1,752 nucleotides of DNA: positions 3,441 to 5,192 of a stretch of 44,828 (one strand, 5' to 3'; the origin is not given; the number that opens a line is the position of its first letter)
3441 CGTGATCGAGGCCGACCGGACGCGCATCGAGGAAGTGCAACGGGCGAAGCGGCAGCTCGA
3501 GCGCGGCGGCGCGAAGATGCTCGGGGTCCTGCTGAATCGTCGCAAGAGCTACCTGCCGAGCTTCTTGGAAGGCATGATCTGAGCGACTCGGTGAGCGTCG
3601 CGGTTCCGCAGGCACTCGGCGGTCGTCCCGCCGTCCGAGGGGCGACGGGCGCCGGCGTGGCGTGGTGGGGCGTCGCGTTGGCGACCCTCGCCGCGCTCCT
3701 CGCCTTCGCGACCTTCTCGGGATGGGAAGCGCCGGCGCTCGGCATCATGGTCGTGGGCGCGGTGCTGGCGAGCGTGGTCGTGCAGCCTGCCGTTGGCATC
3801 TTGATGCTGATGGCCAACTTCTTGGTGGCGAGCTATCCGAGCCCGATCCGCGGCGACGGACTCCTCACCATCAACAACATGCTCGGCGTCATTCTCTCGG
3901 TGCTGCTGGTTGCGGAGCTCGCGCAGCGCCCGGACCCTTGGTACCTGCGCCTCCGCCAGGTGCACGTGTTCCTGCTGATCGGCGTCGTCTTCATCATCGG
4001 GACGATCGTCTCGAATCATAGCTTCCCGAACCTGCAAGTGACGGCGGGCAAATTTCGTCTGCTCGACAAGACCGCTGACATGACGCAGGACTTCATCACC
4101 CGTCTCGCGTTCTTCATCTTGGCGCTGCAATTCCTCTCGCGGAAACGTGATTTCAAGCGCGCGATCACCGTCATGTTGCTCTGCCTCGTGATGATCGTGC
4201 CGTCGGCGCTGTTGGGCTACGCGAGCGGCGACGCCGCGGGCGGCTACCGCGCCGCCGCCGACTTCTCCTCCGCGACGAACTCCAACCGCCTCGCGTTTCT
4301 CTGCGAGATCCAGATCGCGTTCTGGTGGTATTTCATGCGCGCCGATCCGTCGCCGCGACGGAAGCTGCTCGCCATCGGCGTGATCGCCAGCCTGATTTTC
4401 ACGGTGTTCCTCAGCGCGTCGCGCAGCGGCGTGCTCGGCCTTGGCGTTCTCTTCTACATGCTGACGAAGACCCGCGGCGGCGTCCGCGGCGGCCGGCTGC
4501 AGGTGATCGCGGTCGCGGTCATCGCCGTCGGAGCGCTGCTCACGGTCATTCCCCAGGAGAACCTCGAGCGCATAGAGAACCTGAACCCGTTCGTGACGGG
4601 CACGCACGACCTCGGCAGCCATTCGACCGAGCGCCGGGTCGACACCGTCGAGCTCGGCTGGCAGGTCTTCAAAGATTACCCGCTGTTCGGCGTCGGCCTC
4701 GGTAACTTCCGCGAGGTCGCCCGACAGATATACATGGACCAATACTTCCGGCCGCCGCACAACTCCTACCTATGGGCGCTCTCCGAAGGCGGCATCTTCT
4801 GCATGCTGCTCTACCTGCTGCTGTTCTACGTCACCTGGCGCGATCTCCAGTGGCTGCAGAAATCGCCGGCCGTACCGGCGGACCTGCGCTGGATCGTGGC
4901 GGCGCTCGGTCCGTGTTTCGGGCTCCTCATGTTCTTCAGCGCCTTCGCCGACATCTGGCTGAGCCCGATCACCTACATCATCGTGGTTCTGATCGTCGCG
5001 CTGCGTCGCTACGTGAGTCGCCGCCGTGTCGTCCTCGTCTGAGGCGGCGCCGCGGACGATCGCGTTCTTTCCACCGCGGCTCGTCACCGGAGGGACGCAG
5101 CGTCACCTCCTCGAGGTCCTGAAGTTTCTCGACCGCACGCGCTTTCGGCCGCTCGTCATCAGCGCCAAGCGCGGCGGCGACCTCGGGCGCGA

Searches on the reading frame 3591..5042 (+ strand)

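Call 8: search_protein_families(library=pfam, proteins=[window:3591-5042:+], max_evalue=0.01)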
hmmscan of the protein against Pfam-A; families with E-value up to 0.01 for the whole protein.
window:3591-5042:+ (483 aa): 1 family
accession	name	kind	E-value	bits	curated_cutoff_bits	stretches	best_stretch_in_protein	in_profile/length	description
PF04932.20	Wzy_C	-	2.7e-17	63.4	31.7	1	265-409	3-149/149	O-Antigen ligase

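Call 11: search_protein_families(library=ncbifam, proteins=[window:3591-5042:+], max_evalue=0.001)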
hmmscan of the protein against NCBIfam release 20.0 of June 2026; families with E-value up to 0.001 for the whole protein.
window:3591-5042:+ (483 aa): 1 family
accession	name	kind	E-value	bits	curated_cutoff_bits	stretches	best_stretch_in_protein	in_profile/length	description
TIGR03097.1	PEP_O_lig_1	hypoth_equivalog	1.3e-18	67.1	188.1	1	53-474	7-406/408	putative O-glycosylation ligase, exosortase A system-associated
